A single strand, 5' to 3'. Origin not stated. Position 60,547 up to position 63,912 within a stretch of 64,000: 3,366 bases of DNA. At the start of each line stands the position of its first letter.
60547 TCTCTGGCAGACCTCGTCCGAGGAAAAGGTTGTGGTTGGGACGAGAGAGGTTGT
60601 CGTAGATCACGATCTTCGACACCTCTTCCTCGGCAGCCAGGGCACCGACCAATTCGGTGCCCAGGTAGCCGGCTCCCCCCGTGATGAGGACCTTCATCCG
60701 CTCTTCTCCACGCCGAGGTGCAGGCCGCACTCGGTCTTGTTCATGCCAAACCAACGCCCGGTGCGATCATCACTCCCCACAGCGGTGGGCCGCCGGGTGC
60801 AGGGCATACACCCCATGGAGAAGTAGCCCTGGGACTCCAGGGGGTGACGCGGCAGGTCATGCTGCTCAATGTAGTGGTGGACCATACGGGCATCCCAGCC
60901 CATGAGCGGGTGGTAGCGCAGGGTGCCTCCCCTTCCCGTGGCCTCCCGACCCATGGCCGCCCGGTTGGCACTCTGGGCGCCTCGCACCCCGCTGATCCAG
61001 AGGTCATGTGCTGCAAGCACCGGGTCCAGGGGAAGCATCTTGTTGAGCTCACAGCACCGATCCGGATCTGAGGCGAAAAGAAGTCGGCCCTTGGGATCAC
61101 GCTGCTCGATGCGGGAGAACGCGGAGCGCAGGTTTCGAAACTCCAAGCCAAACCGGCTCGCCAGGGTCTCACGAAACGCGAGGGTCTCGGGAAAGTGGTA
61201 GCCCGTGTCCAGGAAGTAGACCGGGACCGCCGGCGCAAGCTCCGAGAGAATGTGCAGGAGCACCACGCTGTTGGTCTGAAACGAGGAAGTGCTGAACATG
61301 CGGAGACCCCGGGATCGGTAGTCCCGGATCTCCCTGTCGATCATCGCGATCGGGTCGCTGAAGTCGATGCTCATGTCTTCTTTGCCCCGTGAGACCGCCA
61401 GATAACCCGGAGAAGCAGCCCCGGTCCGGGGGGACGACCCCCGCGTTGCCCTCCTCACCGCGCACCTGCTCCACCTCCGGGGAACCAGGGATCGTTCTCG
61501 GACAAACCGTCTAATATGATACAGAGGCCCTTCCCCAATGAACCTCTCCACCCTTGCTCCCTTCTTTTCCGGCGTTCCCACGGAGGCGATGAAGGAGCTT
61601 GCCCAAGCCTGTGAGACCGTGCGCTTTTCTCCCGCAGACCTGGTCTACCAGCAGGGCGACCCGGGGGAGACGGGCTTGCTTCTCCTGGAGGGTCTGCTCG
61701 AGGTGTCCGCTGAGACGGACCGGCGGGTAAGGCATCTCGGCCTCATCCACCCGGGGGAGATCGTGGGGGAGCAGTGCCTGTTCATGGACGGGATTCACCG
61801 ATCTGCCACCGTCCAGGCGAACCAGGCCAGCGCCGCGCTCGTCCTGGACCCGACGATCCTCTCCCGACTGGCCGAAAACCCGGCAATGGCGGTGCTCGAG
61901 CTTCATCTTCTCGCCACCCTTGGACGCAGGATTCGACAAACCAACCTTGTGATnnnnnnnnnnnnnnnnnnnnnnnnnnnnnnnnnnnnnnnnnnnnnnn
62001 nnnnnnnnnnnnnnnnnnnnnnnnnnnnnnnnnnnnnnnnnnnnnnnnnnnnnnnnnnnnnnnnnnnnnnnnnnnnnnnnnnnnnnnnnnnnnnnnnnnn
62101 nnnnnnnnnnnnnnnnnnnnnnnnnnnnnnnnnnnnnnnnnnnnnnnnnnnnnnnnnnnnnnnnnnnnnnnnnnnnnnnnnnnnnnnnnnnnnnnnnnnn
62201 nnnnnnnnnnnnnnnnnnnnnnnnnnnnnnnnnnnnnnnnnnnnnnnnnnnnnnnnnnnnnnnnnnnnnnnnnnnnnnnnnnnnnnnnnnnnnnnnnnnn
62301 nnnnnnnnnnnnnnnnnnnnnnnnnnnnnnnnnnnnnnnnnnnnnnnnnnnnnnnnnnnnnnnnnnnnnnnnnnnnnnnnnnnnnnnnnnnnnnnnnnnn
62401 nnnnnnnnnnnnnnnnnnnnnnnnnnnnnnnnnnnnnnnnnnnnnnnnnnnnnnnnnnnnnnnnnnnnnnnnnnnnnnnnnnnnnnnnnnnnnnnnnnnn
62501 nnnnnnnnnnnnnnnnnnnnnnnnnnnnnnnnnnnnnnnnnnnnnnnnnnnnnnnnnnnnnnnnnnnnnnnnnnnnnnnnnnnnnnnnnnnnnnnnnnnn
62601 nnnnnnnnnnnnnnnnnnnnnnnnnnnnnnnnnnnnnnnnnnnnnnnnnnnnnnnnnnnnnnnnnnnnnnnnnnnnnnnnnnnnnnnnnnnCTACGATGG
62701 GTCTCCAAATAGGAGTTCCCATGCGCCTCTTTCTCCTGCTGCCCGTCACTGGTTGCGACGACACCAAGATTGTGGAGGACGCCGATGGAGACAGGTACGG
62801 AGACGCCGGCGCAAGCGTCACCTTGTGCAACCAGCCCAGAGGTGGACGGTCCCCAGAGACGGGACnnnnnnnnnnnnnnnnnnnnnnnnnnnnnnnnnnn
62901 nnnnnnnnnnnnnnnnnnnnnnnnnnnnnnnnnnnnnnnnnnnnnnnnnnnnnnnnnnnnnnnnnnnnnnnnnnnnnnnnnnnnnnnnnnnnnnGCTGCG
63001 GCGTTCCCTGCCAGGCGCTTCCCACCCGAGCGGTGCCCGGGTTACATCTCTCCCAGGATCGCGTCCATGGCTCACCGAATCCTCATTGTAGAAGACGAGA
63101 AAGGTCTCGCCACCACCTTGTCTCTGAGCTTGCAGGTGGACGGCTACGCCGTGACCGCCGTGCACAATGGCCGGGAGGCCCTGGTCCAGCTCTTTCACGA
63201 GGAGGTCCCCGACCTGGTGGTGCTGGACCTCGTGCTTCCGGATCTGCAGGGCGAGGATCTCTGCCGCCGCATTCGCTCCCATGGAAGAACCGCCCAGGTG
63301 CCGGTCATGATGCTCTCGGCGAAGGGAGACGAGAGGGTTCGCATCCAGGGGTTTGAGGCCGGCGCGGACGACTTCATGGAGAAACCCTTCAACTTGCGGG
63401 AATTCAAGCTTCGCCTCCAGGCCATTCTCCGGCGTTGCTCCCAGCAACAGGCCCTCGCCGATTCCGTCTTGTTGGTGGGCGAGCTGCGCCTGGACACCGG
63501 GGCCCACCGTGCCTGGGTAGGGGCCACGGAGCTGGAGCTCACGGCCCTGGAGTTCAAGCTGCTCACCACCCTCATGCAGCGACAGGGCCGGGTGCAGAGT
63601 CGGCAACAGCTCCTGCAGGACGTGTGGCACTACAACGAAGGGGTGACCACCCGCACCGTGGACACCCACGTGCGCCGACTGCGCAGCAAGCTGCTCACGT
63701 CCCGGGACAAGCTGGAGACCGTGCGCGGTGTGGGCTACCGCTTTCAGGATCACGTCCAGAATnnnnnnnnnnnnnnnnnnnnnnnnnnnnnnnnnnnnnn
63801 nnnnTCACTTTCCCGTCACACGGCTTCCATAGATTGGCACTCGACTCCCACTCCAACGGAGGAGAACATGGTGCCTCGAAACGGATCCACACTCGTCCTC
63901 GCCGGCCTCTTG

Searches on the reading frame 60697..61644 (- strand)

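Call 61: search_protein_families(library=ncbifam, proteins=[window:60697-61644:-], max_evalue=1e-8)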
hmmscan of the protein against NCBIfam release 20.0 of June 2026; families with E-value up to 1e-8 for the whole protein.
window:60697-61644:- (316 aa): 6 families
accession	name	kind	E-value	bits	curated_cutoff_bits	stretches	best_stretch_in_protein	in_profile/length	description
NF002537.0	PRK02090.1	equivalog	1.2e-64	218.3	154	1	117-312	44-241/244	phosphoadenylyl-sulfate reductase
TIGR00434.1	cysH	subfamily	4.5e-46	157.4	165.1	1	115-309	15-213/214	phosophoadenylyl-sulfate reductase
TIGR02055.1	APS_reductase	subfamily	1.1e-44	152.6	235.3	1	121-308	1-194/194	adenylylsulfate reductase, thioredoxin dependent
TIGR02057.1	PAPS_reductase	equivalog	6.1e-40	137.5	254.2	1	116-309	27-224/224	phosphoadenosine phosphosulfate reductase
TIGR00424.1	APS_reduc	equivalog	7.5e-17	61.1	553.2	1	136-312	137-326/464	5'-adenylylsulfate reductase, thioredoxin-independent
NF006351.0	PRK08576.1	equivalog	7.2e-10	38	290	1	134-283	255-402/436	hypothetical protein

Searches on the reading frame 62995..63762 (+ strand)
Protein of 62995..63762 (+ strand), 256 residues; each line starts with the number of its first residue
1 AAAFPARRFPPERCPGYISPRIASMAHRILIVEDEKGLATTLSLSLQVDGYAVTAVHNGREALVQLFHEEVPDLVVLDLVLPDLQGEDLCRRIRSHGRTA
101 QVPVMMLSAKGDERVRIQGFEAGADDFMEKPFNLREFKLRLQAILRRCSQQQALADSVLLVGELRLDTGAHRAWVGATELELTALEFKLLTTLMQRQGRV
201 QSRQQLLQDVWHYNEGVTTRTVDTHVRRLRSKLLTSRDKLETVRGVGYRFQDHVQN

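Call 61: search_protein_families(library=ncbifam, proteins=[window:62995-63762:+], max_evalue=1e-8)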
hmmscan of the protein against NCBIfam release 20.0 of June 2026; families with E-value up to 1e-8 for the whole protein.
window:62995-63762:+ (256 aa): 76 families (the best 25 are shown)
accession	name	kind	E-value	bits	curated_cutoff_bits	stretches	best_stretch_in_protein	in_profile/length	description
TIGR02154.1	PhoB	equivalog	1.6e-67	227.1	296.2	1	25-251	1-226/226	phosphate regulon transcriptional regulator PhoB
NF008296.0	PRK11083.1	equivalog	2.1e-60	204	273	1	26-251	3-226/228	two-component system response regulator CreB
NF040689.1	MtrAB_MtrA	equivalog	3.4e-58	196.6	300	1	29-249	1-217/219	MtrAB system response regulator MtrA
NF045944.1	ResRegRpaBCyano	equivalog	2.1e-56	190.9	330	1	30-251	1-228/229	response regulator transcription factor RpaB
NF041733.1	resp_reg_CseB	equivalog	5.5e-55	186.2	350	1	28-251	2-227/228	two-component system response regulator CseB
NF053854.1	RespRegPhoBBctds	equivalog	2.7e-54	183.9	270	1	29-251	1-225/225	two-component system response regulator PhoB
NF007982.1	PRK10710.1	equivalog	1.1e-48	165.9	380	1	25-252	6-229/235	envelope stress response regulator BaeR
NF007546.0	PRK10161.1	equivalog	1.3e-48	165.6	471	1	25-251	1-226/229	phosphate response regulator transcription factor PhoB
NF007928.2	PRK10643.1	equivalog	1.5e-48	165.3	330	1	28-249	2-215/216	two-component system response regulator PmrA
NF041734.1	resp_reg_RppA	equivalog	2.7e-48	164.3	250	1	28-251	2-228/229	two-component system response regulator RppA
NF040534.1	resp_reg_YycF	equivalog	2.7e-47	161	340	1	28-252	2-229/231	response regulator YycF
TIGR01387.1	cztR_silR_copR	subfamily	1.2e-45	155.9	279.2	1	29-249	1-217/218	heavy metal response regulator transcription factor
NF012023.0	PRK15479.1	equivalog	2.5e-45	154.8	337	1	28-251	2-218/224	transcriptional regulator TctD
NF033117.2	vanR_ACDEGLN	exception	2.8e-43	148.1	350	1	29-249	1-224/226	VanR-ABDEGLN family response regulator transcription factor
NF007005.1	PRK09468.1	equivalog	2.7e-41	141.5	331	1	26-250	3-231/237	osmolarity response regulator transcription factor OmpR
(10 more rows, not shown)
